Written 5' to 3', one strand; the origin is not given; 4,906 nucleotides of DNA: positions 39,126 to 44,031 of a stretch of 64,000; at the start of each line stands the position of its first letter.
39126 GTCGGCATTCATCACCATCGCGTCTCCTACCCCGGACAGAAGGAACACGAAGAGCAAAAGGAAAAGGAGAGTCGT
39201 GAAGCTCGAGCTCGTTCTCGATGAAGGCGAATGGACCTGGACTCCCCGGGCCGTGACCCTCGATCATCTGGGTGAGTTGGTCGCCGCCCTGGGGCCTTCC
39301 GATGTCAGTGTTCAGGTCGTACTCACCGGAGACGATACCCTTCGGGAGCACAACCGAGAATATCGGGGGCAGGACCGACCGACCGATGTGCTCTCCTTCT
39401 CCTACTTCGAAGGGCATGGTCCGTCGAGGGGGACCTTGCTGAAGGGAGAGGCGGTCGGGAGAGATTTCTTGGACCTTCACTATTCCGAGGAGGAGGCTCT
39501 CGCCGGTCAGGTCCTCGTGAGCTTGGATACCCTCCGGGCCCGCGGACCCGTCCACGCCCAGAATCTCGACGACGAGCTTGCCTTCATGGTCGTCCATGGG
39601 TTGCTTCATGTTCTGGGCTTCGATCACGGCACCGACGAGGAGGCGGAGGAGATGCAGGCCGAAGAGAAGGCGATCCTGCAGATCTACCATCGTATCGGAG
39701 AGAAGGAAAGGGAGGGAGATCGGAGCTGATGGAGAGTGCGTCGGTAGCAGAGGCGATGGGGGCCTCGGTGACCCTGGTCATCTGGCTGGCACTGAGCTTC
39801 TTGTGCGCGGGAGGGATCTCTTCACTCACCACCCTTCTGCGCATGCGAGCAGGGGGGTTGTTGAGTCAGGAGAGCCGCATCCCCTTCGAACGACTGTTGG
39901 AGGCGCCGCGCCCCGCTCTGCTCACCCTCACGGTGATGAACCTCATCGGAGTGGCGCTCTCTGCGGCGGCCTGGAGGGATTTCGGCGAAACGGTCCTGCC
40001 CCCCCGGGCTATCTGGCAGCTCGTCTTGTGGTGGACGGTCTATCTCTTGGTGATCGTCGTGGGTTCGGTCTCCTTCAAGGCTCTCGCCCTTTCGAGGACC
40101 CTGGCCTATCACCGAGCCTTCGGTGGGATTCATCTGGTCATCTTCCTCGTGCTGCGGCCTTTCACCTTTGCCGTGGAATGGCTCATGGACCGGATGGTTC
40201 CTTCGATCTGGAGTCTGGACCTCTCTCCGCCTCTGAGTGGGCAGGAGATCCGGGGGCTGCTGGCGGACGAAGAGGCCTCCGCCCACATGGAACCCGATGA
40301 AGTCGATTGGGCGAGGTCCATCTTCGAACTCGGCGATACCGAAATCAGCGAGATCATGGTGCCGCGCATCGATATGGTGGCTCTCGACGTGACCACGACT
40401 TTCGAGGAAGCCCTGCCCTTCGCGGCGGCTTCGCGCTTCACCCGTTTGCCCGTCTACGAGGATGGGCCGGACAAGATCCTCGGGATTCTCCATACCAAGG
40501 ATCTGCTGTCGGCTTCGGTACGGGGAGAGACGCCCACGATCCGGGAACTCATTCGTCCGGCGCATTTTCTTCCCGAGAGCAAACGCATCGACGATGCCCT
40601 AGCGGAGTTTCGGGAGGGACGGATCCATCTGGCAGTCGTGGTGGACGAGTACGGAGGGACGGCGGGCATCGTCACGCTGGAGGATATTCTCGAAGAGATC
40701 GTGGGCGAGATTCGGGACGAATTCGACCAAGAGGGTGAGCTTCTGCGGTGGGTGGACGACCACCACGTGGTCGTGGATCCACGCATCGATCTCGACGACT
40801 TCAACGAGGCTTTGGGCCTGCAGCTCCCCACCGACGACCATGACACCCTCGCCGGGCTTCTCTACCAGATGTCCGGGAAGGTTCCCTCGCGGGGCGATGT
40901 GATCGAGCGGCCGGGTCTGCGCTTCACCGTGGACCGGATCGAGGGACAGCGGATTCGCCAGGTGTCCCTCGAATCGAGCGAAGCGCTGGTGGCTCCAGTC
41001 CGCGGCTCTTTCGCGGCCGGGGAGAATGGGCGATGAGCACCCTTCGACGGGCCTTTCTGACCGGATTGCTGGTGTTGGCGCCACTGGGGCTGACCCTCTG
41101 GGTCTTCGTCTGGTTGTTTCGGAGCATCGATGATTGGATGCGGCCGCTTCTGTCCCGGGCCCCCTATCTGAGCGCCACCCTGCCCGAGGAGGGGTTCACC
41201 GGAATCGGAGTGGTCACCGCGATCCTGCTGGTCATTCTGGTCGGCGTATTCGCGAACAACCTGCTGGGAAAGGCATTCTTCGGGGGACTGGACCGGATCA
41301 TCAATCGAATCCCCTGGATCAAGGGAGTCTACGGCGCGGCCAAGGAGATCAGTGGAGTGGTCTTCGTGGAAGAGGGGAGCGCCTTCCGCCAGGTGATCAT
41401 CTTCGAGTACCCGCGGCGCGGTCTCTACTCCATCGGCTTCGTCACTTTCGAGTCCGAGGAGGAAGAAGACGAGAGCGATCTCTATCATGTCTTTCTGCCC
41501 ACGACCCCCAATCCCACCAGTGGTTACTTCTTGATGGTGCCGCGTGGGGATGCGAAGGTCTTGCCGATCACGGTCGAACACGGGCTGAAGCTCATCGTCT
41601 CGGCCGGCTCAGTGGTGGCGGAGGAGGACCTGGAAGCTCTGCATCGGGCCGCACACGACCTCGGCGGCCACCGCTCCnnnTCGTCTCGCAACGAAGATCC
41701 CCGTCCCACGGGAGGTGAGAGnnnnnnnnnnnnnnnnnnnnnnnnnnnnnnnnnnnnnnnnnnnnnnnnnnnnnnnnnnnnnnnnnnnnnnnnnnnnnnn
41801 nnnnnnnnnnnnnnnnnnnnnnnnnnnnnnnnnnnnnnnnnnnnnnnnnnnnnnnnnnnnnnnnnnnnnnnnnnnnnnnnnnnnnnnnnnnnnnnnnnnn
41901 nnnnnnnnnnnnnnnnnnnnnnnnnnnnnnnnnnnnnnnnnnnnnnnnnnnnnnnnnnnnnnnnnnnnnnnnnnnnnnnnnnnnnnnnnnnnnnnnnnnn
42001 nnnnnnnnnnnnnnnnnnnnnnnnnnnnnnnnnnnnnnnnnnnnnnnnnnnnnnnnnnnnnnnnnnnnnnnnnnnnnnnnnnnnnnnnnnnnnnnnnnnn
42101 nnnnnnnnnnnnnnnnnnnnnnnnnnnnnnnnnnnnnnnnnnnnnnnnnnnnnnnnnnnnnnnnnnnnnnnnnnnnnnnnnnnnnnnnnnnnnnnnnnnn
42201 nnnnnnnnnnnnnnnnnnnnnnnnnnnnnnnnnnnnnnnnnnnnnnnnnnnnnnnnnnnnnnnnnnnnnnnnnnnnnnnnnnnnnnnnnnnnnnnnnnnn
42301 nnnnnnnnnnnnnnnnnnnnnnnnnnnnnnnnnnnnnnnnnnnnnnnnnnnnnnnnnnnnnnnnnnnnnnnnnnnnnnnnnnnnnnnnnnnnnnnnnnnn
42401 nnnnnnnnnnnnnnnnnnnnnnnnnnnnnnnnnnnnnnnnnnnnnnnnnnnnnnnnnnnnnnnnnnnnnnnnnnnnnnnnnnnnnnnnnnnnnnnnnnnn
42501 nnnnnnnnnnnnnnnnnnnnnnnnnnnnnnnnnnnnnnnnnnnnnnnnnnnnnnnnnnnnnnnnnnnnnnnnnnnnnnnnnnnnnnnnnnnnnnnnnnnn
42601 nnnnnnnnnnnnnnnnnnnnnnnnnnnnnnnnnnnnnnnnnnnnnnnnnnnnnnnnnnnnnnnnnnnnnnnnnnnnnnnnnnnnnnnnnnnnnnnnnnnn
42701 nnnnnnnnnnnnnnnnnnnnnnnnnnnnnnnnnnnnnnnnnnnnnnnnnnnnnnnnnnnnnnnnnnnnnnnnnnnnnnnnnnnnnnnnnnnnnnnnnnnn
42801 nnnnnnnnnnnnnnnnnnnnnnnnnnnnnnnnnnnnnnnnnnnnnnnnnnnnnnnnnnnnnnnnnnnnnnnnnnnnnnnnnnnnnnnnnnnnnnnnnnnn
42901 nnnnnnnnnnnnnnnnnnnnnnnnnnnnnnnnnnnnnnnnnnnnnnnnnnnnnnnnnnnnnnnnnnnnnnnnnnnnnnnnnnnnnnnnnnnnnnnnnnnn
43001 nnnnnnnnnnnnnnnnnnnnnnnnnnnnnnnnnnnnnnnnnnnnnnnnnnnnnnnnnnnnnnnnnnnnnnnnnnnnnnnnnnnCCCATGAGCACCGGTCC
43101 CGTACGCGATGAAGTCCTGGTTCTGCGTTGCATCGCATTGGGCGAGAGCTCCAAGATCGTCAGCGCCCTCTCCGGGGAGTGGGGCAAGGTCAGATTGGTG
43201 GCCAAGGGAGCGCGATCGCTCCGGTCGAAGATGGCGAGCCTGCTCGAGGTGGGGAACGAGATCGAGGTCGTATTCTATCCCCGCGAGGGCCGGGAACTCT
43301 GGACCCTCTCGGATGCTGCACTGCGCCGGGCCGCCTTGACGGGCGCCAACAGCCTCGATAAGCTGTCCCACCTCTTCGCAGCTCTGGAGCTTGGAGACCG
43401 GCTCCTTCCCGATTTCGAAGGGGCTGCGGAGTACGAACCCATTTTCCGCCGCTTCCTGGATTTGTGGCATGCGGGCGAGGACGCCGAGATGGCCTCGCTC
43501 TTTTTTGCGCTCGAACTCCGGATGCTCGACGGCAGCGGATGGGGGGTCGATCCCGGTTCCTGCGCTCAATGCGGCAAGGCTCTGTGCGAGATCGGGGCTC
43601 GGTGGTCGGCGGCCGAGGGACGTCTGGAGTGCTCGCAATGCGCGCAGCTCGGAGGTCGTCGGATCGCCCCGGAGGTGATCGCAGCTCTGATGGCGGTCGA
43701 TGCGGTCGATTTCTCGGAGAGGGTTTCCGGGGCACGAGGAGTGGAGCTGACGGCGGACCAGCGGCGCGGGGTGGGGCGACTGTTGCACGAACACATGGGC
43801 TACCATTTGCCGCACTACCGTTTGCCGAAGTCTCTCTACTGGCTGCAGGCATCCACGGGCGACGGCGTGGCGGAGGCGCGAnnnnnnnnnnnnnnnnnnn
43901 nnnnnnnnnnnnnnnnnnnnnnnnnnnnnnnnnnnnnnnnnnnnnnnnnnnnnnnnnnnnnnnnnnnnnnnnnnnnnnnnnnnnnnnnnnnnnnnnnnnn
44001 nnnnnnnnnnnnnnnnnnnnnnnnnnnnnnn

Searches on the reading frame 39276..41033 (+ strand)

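Call 31: search_protein_families(library=pfam, proteins=[window:39276-41033:+], max_evalue=0.001)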
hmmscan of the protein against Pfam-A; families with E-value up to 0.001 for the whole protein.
window:39276-41033:+ (586 aa): 3 families
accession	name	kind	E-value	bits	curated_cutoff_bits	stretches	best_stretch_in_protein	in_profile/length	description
PF03471.22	CorC_HlyC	-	6.5e-21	74.6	27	1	493-566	3-78/81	Transporter associated domain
PF00571.33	CBS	-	6.4e-18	65.3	24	2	424-476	3-56/57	CBS domain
PF01595.25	CNNM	-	4.7e-08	33.3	28.4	1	167-342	3-181/181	Cyclin M transmembrane N-terminal domain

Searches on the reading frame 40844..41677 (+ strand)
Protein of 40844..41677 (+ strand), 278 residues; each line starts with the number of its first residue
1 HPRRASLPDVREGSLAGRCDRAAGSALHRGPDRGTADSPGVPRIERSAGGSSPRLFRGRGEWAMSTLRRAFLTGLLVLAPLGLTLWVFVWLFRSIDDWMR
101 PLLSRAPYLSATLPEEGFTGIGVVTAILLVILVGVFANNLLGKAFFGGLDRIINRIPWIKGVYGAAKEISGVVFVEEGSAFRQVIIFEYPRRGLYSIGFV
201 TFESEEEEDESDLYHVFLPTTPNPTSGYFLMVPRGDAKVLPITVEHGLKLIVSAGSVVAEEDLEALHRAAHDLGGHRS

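Call 31: search_protein_families(library=pfam, proteins=[window:40844-41677:+], max_evalue=0.001)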
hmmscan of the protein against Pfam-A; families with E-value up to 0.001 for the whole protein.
window:40844-41677:+ (278 aa): 1 family
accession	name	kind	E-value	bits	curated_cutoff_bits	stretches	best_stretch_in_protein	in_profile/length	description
PF04367.18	DUF502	-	2.2e-29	101.9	23.8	1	124-226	1-107/107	Protein of unknown function (DUF502)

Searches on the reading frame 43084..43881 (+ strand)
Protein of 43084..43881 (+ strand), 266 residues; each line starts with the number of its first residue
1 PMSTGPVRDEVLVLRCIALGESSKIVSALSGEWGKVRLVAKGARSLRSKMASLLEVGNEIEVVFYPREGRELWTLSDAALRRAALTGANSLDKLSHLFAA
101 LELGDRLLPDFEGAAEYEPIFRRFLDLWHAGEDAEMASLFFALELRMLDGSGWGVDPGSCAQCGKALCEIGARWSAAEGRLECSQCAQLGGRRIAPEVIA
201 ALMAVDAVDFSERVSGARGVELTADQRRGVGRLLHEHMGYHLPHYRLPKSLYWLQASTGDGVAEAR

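Call 32: search_protein_families(library=pfam, proteins=[window:43084-43881:+], max_evalue=0.001)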
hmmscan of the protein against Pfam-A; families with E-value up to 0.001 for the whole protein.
window:43084-43881:+ (266 aa): 2 families
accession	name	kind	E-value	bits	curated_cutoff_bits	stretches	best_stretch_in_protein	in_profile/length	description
PF11967.14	RecO_N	-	8e-17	61.5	27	1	7-80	4-76/80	Recombination protein O N terminal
PF02565.21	RecO_C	-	2e-10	41.1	22.1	1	90-249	3-155/157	Recombination protein O C terminal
